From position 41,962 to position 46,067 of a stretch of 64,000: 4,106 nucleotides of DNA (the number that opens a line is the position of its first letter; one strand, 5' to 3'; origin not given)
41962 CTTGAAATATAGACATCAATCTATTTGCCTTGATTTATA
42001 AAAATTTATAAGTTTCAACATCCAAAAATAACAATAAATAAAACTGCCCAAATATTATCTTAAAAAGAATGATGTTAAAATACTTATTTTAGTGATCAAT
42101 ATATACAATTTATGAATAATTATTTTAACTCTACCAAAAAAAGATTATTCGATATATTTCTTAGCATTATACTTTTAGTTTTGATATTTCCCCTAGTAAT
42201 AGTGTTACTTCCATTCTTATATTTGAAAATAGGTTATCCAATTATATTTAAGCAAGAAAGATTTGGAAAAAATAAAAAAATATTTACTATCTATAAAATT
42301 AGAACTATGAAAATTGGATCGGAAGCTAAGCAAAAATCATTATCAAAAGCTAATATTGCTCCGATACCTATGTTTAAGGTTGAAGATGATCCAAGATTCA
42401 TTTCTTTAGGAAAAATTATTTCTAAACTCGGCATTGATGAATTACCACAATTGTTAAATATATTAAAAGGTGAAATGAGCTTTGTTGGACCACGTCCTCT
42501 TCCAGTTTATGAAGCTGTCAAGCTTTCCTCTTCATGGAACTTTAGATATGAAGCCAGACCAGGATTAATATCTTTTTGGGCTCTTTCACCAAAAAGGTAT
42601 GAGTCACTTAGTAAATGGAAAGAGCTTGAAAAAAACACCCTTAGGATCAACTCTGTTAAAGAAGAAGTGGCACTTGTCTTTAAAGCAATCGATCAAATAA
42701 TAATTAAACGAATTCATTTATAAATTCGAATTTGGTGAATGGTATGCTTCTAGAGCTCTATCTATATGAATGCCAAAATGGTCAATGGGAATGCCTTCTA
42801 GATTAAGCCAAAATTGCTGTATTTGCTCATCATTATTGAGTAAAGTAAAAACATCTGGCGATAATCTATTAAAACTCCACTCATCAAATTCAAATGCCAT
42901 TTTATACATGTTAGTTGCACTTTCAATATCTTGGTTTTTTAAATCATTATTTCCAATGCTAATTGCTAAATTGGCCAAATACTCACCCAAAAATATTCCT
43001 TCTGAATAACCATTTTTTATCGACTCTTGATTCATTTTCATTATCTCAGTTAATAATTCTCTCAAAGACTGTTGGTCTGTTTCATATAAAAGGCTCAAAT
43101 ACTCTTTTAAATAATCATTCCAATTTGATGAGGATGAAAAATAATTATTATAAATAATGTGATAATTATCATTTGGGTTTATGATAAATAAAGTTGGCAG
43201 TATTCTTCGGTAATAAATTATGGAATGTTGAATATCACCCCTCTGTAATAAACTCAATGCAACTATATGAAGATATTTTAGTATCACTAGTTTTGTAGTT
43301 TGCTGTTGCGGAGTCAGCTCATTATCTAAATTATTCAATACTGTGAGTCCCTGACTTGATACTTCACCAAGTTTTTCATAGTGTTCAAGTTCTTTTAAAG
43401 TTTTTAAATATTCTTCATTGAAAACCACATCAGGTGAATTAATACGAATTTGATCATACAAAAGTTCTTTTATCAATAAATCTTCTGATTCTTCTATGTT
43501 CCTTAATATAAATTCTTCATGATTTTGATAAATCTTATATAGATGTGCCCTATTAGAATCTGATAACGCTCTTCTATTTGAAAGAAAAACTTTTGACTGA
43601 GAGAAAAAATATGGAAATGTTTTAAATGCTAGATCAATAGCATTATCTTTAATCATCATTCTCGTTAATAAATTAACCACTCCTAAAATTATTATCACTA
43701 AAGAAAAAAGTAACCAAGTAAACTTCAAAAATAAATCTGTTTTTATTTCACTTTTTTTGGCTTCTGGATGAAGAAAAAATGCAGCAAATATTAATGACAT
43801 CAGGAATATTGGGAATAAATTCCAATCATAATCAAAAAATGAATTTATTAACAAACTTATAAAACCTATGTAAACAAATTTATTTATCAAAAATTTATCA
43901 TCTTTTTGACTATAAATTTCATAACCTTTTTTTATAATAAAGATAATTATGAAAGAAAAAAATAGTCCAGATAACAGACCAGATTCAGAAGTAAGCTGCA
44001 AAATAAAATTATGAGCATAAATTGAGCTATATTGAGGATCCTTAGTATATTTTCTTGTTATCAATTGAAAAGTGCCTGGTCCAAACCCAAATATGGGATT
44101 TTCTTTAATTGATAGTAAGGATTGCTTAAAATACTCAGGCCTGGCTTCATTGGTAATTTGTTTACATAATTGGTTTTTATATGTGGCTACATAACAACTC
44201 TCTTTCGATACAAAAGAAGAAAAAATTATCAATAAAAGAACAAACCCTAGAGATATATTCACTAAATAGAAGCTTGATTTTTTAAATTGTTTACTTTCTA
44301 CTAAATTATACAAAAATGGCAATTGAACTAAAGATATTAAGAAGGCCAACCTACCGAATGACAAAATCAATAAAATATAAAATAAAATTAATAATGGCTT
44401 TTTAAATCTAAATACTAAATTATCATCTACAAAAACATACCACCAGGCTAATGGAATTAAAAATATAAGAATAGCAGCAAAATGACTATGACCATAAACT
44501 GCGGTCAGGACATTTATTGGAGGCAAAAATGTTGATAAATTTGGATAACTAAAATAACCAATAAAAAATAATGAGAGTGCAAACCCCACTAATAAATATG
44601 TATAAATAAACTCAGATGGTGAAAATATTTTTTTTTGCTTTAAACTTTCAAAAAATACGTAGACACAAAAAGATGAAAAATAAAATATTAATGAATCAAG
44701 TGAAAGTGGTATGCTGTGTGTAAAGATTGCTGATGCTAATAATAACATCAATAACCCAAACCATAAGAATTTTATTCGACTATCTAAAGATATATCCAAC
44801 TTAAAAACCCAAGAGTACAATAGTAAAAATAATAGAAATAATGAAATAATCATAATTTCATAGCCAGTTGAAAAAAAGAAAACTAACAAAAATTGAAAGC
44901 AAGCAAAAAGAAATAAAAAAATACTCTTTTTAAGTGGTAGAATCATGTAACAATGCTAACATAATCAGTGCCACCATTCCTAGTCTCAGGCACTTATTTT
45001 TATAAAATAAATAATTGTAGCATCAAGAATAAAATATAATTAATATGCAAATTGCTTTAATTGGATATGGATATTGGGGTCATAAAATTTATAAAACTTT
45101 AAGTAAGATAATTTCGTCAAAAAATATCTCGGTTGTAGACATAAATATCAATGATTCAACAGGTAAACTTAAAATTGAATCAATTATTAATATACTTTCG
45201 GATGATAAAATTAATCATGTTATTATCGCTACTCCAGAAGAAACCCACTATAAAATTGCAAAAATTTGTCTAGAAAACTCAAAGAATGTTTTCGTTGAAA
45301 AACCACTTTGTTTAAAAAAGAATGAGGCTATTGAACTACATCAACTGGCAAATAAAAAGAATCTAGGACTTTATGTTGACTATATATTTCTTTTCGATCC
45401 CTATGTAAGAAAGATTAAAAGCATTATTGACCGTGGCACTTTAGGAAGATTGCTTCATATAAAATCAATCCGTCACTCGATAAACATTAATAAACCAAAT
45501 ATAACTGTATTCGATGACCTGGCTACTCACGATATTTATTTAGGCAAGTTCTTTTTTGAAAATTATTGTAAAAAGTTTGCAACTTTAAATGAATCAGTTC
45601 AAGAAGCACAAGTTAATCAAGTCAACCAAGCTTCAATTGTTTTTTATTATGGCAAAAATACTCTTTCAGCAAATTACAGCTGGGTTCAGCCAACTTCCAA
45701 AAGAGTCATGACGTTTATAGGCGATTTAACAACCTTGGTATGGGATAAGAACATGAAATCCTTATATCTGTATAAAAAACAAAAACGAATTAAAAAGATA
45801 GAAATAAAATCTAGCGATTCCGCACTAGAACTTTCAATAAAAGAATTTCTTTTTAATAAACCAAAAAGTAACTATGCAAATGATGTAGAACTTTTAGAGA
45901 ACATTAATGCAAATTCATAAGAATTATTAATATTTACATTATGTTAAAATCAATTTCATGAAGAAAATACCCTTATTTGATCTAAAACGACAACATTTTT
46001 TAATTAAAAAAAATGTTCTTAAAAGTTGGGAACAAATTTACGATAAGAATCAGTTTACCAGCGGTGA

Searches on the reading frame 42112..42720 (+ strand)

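Call 23: search_protein_families(library=pfam, proteins=[window:42112-42720:+], max_evalue=0.01)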
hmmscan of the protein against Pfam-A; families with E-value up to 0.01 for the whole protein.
window:42112-42720:+ (203 aa): 1 family
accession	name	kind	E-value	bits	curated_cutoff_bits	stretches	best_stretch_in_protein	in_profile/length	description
PF02397.22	Bac_transf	-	8e-44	149.7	27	1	10-196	1-177/179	Bacterial sugar transferase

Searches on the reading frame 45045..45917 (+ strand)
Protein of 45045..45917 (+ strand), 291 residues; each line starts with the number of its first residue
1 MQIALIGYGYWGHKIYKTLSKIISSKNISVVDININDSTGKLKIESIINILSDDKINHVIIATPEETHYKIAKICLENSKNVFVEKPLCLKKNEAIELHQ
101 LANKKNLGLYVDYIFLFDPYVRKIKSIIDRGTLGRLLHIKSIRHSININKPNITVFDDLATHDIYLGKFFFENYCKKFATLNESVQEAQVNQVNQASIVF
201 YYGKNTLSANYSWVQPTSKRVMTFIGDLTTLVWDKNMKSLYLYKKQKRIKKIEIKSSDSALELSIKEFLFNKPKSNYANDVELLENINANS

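Call 23: search_protein_families(library=pfam, proteins=[window:45045-45917:+], max_evalue=0.01)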
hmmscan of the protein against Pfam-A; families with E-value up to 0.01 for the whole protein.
window:45045-45917:+ (291 aa): 2 families
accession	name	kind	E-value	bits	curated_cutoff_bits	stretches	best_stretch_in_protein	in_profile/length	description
PF01408.29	GFO_IDH_MocA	-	1.7e-15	58.2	24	1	2-113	2-120/120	Oxidoreductase family, NAD-binding Rossmann fold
PF22725.1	GFO_IDH_MocA_C3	-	3.6e-05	24.2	27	1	121-227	1-119/124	GFO/IDH/MocA C-terminal domain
